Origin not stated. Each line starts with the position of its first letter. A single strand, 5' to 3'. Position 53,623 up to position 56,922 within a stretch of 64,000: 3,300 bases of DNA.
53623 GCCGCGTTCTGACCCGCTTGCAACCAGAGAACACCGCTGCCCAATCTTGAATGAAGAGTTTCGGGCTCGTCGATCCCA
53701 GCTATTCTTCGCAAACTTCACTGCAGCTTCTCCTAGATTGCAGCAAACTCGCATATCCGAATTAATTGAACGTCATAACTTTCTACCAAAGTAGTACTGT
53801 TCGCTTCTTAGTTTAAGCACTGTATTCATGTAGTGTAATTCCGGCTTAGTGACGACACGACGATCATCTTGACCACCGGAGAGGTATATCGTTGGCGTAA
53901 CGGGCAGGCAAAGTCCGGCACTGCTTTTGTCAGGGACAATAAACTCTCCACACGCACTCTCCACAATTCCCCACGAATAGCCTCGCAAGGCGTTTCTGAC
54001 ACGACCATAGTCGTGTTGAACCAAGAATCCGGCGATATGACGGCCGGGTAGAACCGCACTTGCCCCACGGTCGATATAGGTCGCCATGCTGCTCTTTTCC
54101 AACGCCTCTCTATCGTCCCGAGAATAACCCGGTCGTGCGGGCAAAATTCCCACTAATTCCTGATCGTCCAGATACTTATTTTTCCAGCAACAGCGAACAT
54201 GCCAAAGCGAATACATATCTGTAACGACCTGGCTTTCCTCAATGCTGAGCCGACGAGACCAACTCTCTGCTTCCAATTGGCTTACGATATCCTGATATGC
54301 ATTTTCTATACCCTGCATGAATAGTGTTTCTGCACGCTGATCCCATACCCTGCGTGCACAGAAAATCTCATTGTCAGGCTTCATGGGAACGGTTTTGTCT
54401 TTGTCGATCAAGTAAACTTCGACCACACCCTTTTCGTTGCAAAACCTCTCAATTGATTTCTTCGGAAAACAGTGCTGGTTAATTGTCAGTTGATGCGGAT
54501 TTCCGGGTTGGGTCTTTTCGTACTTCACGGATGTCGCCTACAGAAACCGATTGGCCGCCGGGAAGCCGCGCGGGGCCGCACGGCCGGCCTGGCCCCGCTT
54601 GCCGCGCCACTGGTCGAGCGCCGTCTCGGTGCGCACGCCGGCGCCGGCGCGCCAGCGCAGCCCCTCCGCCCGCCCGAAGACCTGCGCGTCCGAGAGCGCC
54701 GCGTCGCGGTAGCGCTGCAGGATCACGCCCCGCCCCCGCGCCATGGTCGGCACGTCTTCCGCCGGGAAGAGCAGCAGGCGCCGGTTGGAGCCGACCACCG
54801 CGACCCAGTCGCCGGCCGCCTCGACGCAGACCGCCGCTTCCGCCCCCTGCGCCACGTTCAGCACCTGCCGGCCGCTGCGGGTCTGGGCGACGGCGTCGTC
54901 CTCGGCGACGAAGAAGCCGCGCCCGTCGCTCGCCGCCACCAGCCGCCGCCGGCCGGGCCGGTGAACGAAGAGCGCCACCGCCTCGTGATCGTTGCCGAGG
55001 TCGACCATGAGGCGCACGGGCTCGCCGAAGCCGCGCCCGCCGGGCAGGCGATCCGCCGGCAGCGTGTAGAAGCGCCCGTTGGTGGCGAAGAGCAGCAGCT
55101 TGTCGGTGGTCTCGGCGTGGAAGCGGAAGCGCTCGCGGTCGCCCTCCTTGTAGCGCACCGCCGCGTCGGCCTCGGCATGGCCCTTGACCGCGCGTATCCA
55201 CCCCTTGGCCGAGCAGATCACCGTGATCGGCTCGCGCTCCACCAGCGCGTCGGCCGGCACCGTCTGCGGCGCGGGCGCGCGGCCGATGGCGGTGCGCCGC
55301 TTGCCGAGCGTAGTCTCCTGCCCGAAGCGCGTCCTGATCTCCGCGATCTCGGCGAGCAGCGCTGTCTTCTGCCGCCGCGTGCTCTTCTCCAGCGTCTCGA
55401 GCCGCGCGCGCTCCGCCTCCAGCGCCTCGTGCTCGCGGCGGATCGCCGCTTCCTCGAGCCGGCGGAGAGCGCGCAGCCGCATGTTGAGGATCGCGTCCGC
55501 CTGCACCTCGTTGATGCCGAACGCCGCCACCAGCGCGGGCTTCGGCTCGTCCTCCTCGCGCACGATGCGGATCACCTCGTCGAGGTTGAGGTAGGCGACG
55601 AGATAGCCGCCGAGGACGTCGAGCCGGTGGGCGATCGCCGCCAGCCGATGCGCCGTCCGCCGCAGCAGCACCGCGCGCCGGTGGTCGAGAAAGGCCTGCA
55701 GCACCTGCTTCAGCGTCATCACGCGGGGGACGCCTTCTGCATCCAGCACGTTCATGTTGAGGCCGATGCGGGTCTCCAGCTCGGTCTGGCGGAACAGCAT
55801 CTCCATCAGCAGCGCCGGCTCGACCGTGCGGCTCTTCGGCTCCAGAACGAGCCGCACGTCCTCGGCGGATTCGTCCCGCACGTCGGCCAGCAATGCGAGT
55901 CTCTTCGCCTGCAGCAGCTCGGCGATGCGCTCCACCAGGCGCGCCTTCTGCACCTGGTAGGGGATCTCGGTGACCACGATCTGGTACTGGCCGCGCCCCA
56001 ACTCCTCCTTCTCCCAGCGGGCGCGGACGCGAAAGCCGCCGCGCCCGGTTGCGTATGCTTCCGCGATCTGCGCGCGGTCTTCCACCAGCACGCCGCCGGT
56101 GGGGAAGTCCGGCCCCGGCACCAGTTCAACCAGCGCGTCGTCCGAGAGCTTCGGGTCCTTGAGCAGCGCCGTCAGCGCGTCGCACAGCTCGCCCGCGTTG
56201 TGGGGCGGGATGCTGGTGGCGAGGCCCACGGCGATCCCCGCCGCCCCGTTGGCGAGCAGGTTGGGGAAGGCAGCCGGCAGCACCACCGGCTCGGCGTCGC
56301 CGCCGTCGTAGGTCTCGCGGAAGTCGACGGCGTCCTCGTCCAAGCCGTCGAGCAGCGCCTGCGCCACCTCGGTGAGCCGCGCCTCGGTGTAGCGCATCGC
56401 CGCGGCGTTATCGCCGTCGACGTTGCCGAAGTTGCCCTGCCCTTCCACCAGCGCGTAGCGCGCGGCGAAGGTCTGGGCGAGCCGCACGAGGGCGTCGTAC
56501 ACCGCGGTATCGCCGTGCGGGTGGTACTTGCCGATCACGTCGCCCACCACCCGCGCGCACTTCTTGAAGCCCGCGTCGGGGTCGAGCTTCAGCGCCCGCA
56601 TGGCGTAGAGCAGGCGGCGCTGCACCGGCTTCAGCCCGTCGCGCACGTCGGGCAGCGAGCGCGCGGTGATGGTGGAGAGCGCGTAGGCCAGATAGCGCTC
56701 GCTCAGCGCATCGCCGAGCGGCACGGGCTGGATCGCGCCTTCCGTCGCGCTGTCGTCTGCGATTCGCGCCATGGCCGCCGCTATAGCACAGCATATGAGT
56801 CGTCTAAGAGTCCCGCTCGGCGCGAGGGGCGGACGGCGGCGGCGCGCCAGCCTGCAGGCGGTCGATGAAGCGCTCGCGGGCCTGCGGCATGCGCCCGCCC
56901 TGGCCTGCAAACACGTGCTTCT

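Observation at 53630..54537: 0.9-kb low-GC islet with one DUF4238-like ORF wedged between parC and eno: candidate standalone defence gene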

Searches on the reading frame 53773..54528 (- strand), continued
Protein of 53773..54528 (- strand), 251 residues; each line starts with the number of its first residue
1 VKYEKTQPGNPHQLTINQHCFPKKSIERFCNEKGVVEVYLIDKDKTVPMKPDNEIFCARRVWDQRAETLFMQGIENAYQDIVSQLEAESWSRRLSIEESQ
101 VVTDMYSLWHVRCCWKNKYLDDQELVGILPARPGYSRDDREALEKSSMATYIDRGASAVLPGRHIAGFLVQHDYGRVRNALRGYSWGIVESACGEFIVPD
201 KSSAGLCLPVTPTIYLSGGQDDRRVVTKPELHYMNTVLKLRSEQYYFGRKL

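Call 81: search_protein_families(library=phrogs, proteins=[L022:2707-4962:-, L022:5915-6892:-, L022:5367-5909:-, L022:6903-7373:-, L022:8163-11168:-, L022:12633-13574:-, L022:14029-14682:-, L022:15361-16008:-, L022:1661-2320:-, L022:11275-11940:+], max_evalue=0.00001)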
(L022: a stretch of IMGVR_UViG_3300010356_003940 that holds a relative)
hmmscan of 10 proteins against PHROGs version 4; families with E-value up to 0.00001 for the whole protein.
L022:2707-4962:- (751 aa): 10 families
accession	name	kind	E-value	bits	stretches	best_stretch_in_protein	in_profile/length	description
phrog_469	-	tail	2.4e-149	500.1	2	261-732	401-876/903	tail protein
phrog_31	-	tail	4.7e-130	436.6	1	33-743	127-842/1565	central tail fiber J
phrog_23466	-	unknown function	1.2e-31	111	1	436-683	32-277/358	-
phrog_24367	-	unknown function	2.9e-16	60.1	1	126-236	99-208/408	-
phrog_7997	-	tail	2.8e-15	56.9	1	478-675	30-234/589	tail protein and host specificity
phrog_1727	-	tail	6.3e-15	54.9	1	478-675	330-531/1174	tail protein and host specificity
phrog_2589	-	tail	7.8e-11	40.1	1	488-676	342-529/3686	tail protein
phrog_2148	-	tail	9e-09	35.1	1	479-647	74-245/901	tail fiber protein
phrog_10652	-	unknown function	1.1e-08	35.6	1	452-648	44-256/328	-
phrog_32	-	tail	9.3e-07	29.6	1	64-180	80-186/203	tail assembly protein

L022:5915-6892:- (325 aa): 12 families
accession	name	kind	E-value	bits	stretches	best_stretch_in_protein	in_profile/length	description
phrog_1858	-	tail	2.9e-22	79.5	1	163-323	145-292/1018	tail fiber protein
phrog_523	-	tail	1.3e-20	74.7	1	137-323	468-636/673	tail collar fiber protein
phrog_4849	-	tail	1e-17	65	1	178-268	573-657/788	tail protein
phrog_327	-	tail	3.7e-16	60.6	1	164-323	309-440/618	tail protein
phrog_3100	-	tail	2e-12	49.1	1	67-316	138-373/382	tail fiber protein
phrog_20472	-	unknown function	1.3e-11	45.4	1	224-323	267-364/366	-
phrog_14307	-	unknown function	1.1e-10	42.4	1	169-247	61-113/137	-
phrog_6921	-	tail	2.8e-09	37.3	1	177-229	254-307/738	tail fiber protein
phrog_25747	-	tail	2.1e-08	33.6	1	213-269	719-768/901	tail fiber protein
phrog_9116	-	tail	2.8e-08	34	1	167-298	70-180/455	tail protein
phrog_1800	-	tail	1.3e-07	32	1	224-292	428-493/545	tail collar fiber protein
phrog_6256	-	tail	1e-06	29.1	0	165-303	297-393/686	tail fiber protein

L022:5367-5909:- (180 aa): 1 family
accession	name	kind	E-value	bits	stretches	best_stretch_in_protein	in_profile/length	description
phrog_396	-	tail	6e-42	144.2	1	7-179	3-162/164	minor tail protein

L022:6903-7373:- (156 aa): 1 family
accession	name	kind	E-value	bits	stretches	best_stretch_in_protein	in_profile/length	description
phrog_384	-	head and packaging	6.5e-43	148.6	1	2-134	129-264/393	virion structural protein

L022:8163-11168:- (1001 aa): 33 families (the best 25 are shown)
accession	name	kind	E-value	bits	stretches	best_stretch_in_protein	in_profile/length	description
phrog_1716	-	tail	1.3e-132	445.2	1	2-1001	2-943/943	tail length tape measure protein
phrog_2335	-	tail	3.8e-96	324.4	1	10-931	407-1484/1536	tail length tape measure protein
phrog_339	-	tail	8.4e-59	200.8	2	33-761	22-767/1123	tail length tape measure protein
phrog_18891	-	tail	3.3e-47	162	1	58-278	234-458/1191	tail length tape measure protein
phrog_7817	-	unknown function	3.1e-44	152.6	1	70-386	294-595/742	-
phrog_9807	-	tail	2.1e-41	142.4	1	83-382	328-642/1972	tail length tape measure protein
phrog_25927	-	tail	1.7e-35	124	1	49-326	146-427/625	tail length tape measure protein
phrog_5255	-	tail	7e-35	122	1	47-494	287-718/800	tail length tape measure protein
phrog_4036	-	tail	5.7e-31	109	1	44-508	219-663/749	tail length tape measure protein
phrog_33615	-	unknown function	3.9e-27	95.4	1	65-276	258-474/1395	-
phrog_28779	-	tail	5.7e-27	95.5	1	66-374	201-502/677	tail length tape measure protein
phrog_1292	-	tail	2e-26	93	2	178-406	358-587/1523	tail length tape measure protein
phrog_24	-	tail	2.2e-26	93.3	1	427-973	548-1040/1151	tail length tape measure protein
phrog_3336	-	tail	5.3e-20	72.6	1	36-761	35-718/1051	tail length tape measure protein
phrog_35923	-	tail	1.4e-19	71.5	1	56-186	217-343/347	tail length tape measure protein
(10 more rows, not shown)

L022:12633-13574:- (313 aa): 1 family
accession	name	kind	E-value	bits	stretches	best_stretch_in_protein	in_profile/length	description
phrog_290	-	tail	2.8e-64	218.9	1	1-312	11-335/411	minor tail protein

L022:14029-14682:- (217 aa): 1 family
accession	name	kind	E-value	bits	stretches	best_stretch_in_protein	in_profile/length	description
phrog_6367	-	unknown function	1.6e-60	205.7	1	1-216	1-215/217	-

L022:15361-16008:- (215 aa): 3 families
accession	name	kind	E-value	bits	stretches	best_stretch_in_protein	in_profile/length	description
phrog_29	-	head and packaging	1.9e-51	176.6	1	1-214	154-358/439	major head protein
phrog_6020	-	head and packaging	2.1e-39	136.2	1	3-214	132-340/473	major head protein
phrog_2353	-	head and packaging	1.9e-21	77.3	1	3-171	132-294/481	major head protein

L022:1661-2320:- (219 aa): 6 families
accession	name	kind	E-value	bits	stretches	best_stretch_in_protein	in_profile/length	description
phrog_873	-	head and packaging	4.3e-64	218.5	1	1-208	350-571/1277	endolysin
phrog_2276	-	tail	1.5e-26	94.3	1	4-154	488-629/673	tail length tape measure protein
phrog_992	-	head and packaging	6.6e-22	78.9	1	8-133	166-287/764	head protein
phrog_7694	-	unknown function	4.4e-18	66.4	1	2-122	500-619/675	-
phrog_17373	-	other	1.4e-12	48.8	1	134-219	139-224/224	peptidase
phrog_7182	-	other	9.4e-11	41.6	1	7-123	659-784/1228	tail injection transglycosylase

L022:11275-11940:+ (221 aa): 0 families

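Call 85: search_protein_families(library=pfam, proteins=[L011:8479-9810:-, L011:8503-10059:+, L023:7209-7913:+, L023:6580-7200:+, L023:10138-11100:+, L023:12189-13388:+, L023:5529-6299:-, L023:2274-3143:-], max_evalue=0.001)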
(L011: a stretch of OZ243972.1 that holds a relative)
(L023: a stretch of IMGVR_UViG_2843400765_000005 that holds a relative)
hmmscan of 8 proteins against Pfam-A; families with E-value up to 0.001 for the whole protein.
L011:8479-9810:- (443 aa): 0 families

L011:8503-10059:+ (518 aa): 1 family
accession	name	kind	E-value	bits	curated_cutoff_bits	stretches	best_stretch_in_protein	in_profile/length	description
PF06782.17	UPF0236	-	6.9e-08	32.1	24.3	1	102-183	8-88/400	Uncharacterised protein family (UPF0236)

L023:7209-7913:+ (234 aa): 1 family
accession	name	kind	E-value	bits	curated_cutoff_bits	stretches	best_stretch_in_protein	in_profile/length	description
PF22397.2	NADAR-DarT1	-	2.3e-94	315.2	27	1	2-213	1-211/212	DarT1-associated NADAR antitoxin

L023:6580-7200:+ (206 aa): 1 family
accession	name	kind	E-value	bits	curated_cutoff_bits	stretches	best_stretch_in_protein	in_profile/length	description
PF14487.12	DarT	-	5.1e-20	72.5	22.5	1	20-188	2-187/201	ssDNA thymidine ADP-ribosyltransferase, DarT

L023:10138-11100:+ (320 aa): 1 family
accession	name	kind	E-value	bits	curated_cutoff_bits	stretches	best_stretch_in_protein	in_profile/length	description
PF01656.29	CbiA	-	0.0002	21.8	25.4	1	80-119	5-43/125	CobQ/CobB/MinD/ParA nucleotide binding domain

L023:12189-13388:+ (399 aa): 1 family
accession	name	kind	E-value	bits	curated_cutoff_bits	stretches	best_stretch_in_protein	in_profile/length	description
PF00589.27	Phage_integrase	-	6.7e-11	42.7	27.1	1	197-367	23-167/172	Phage integrase family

L023:5529-6299:- (256 aa): 6 families
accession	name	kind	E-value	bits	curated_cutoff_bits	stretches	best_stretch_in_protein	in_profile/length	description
PF00196.25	GerE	-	3.7e-09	36.5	23.5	1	194-249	2-56/57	Bacterial regulatory proteins, luxR family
PF03472.21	Autoind_bind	-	1.3e-08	34.9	23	1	76-166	39-129/149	Autoinducer binding domain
PF04545.22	Sigma70_r4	-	2.1e-07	30.8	24.1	1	193-232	3-42/50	Sigma-70, region 4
PF13412.12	HTH_24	-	9.1e-06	25.6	21.9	1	209-237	16-44/48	Winged helix-turn-helix DNA-binding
PF08281.18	Sigma70_r4_2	-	2.3e-05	24.4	25.7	1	196-233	12-49/54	Sigma-70, region 4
PF12840.13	HTH_20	-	0.00012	22.4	27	1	200-237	7-45/51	Helix-turn-helix domain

L023:2274-3143:- (289 aa): 3 families
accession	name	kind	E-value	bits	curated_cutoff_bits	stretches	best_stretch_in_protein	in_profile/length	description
PF01695.23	IstB_IS21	-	6.9e-14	52.3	24.1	1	143-264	90-207/238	IstB-like ATP binding protein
PF00308.24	Bac_DnaA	-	1.6e-05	25.6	23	1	144-259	33-147/162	Bacterial DnaA ATPAse domain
PF13401.12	AAA_22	-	0.00026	21.8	27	0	144-248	4-121/130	AAA domain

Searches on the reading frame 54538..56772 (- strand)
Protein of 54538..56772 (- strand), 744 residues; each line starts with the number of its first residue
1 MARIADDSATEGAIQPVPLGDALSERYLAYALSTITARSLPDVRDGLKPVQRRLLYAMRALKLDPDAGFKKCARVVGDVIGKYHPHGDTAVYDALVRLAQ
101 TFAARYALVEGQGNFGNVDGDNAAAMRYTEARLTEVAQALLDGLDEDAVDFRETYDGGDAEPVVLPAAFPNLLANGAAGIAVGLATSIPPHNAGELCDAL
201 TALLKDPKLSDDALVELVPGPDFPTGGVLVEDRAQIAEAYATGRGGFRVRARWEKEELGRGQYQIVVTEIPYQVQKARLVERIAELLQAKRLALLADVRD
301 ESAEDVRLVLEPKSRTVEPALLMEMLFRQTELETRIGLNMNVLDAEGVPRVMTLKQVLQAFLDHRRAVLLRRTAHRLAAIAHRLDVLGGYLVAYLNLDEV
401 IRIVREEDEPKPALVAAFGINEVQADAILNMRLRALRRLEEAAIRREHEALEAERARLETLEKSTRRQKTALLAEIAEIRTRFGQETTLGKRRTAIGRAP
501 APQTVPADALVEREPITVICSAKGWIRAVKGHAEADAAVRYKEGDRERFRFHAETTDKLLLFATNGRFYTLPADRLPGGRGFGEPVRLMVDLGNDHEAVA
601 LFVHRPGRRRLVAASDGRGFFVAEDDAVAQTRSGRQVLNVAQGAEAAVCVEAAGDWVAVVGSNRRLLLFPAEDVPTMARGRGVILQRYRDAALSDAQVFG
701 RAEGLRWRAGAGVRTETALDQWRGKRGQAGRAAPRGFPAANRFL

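Call 51: find_homologous_proteins(query=window:54538-56772:-, max_evalue=1e-100)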
Query window:54538-56772:- (744 aa): 8000 proteins with E <= 1e-100 among 8000 candidates; the best 120 are listed.
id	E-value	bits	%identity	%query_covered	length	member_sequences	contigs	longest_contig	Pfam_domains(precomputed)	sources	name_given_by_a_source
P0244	0.0e+0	1526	94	100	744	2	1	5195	PF00521.27,PF03989.19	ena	-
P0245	0.0e+0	1521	94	100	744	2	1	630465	PF00521.27,PF03989.19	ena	-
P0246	0.0e+0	1515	94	100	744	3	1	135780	PF00521.27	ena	-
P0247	0.0e+0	1493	92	100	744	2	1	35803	PF00521.27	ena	-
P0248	0.0e+0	1492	91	100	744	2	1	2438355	PF00521.27,PF03989.19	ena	-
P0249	0.0e+0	1491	92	100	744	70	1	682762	PF00521.27,PF03989.19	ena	-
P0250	0.0e+0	1488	91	100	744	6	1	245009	PF00521.27,PF03989.19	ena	-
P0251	0.0e+0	1486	91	100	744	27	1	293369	PF00521.27,PF03989.19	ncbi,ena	-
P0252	0.0e+0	1485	91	100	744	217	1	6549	PF00521.27,PF03989.19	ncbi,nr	ncbi:MAG: DNA topoisomerase IV subunit A [Rhodospirillales bacterium]|nr:DNA topoisomerase IV subuni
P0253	0.0e+0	1484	91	100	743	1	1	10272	PF00521.27,PF03989.19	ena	-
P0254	0.0e+0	1483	91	100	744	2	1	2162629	PF00521.27,PF03989.19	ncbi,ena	-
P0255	0.0e+0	1476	91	100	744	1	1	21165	PF00521.27,PF03989.19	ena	-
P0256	0.0e+0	1475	90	100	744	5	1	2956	PF00521.27,PF03989.19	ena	-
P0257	0.0e+0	1468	90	100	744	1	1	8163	PF00521.27,PF03989.19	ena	-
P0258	0.0e+0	1467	90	100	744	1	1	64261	PF00521.27,PF03989.19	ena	-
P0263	0.0e+0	1452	90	100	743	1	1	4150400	PF00521.27,PF03989.19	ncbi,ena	-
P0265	0.0e+0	1451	89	100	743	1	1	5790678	PF00521.27,PF03989.19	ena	-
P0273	0.0e+0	1375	86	99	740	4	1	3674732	PF00521.27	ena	-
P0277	0.0e+0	1328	83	99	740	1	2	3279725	PF00521.27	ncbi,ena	-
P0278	0.0e+0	1292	79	99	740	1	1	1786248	PF00521.27,PF03989.19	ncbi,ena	-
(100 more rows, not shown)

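Call 52: find_encoding_contigs(protein=P0265, flank=5000, max_places=1)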
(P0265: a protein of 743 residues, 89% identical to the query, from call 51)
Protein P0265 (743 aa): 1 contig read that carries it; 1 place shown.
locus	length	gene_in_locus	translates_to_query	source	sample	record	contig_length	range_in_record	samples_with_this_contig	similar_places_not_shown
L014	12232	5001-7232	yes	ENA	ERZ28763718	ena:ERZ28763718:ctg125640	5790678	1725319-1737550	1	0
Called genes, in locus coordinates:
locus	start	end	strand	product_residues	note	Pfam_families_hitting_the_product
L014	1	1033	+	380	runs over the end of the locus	PF05598:DUF772, PF01609:DDE_Tnp_1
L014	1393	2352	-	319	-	PF13379:NMT1_2 (weak), PF12974:Phosphonate-bd (weak), PF09084:NMT1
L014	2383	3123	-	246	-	PF00528:BPD_transp_1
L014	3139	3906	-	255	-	PF03193:RsgA_GTPase (faint), PF00005:ABC_tran, PF13191:AAA_16 (weak), PF13304:AAA_21 (faint)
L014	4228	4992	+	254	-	PF11967:RecO_N, PF02565:RecO_C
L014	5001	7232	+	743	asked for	PF00521:DNA_topoisoIV, PF03989:DNA_gyraseA_C (faint)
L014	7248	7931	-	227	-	PF13500:AAA_26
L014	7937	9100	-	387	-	PF00155:Aminotran_1_2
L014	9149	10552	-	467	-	PF00202:Aminotran_3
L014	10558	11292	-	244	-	PF03746:LamB_YcsF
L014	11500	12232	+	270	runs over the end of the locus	PF07556:DUF1538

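Call 53: find_encoding_contigs(protein=P0273, flank=5000, max_places=1)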
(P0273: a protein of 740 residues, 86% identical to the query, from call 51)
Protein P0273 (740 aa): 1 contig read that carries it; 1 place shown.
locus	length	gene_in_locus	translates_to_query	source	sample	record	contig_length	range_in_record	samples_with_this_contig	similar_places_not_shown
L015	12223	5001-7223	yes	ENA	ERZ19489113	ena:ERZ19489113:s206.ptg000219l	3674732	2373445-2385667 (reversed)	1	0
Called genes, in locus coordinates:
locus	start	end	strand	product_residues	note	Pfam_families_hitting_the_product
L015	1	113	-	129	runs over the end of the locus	PF07750:GcrA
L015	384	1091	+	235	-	PF09835:DUF2062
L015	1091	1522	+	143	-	PF01648:ACPS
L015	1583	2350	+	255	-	PF10502:Peptidase_S26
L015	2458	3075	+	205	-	PF14622:Ribonucleas_3_3, PF00636:Ribonuclease_3, PF00035:dsrm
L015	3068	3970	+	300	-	PF01926:MMR_HSR1, PF02421:FeoB_N, PF00350:Dynamin_N (faint), PF00009:GTP_EFTU, PF07650:KH_2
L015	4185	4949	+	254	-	PF11967:RecO_N, PF02565:RecO_C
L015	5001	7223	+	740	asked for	PF00521:DNA_topoisoIV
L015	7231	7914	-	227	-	PF13500:AAA_26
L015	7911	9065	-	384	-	PF00155:Aminotran_1_2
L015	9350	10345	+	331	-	PF04055:Radical_SAM, PF06968:BATS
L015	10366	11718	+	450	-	PF00202:Aminotran_3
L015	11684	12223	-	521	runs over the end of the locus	PF06808:DctM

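Call 54: find_encoding_contigs(protein=P0277, flank=5000, max_places=1)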
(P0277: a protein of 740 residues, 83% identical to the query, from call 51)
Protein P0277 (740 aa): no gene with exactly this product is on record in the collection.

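Call 55: find_encoding_contigs(protein=P0278, flank=5000, max_places=1)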
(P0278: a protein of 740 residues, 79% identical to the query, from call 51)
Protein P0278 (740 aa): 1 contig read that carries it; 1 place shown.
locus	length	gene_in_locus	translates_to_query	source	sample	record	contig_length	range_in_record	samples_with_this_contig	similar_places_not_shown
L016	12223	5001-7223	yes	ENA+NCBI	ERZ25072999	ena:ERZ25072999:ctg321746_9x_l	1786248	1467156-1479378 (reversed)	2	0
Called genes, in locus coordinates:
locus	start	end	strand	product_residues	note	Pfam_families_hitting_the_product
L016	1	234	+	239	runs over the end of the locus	PF09835:DUF2062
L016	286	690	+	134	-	PF01648:ACPS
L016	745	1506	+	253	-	PF10502:Peptidase_S26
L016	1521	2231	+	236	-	PF14622:Ribonucleas_3_3, PF00636:Ribonuclease_3, PF00035:dsrm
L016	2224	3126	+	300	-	PF00009:GTP_EFTU, PF01926:MMR_HSR1, PF02421:FeoB_N, PF03193:RsgA_GTPase (faint), PF00350:Dynamin_N (faint), PF07650:KH_2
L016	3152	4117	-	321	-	PF00072:Response_reg (faint)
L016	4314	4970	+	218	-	PF02565:RecO_C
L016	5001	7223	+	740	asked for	PF00521:DNA_topoisoIV, PF03989:DNA_gyraseA_C (faint)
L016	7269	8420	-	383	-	PF01168:Ala_racemase_N, PF14031:D-ser_dehydrat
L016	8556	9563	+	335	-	PF14226:DIOX_N, PF03171:2OG-FeII_Oxy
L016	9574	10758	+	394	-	PF02515:CoA_transf_3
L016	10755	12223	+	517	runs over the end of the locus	PF01039:Carboxyl_trans, PF03255:ACCA (weak)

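Call 89: find_encoding_contigs(protein=P0263, flank=4000, max_places=1)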
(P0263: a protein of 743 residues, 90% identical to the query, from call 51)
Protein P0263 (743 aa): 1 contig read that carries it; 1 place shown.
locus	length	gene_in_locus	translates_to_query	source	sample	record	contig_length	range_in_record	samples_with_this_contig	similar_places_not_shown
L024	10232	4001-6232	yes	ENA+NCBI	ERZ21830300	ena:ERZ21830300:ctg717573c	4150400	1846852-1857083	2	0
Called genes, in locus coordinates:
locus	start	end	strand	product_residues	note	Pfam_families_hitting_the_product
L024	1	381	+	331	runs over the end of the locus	PF01933:CofD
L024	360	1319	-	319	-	PF13379:NMT1_2 (weak), PF09084:NMT1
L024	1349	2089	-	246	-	PF00528:BPD_transp_1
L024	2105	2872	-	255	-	PF00005:ABC_tran, PF13191:AAA_16 (weak), PF13304:AAA_21 (faint)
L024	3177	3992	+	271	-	PF11967:RecO_N, PF02565:RecO_C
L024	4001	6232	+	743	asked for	PF00521:DNA_topoisoIV, PF03989:DNA_gyraseA_C (faint)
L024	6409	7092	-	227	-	PF13500:AAA_26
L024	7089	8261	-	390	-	PF00155:Aminotran_1_2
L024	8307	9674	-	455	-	PF00202:Aminotran_3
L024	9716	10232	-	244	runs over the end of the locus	PF03746:LamB_YcsF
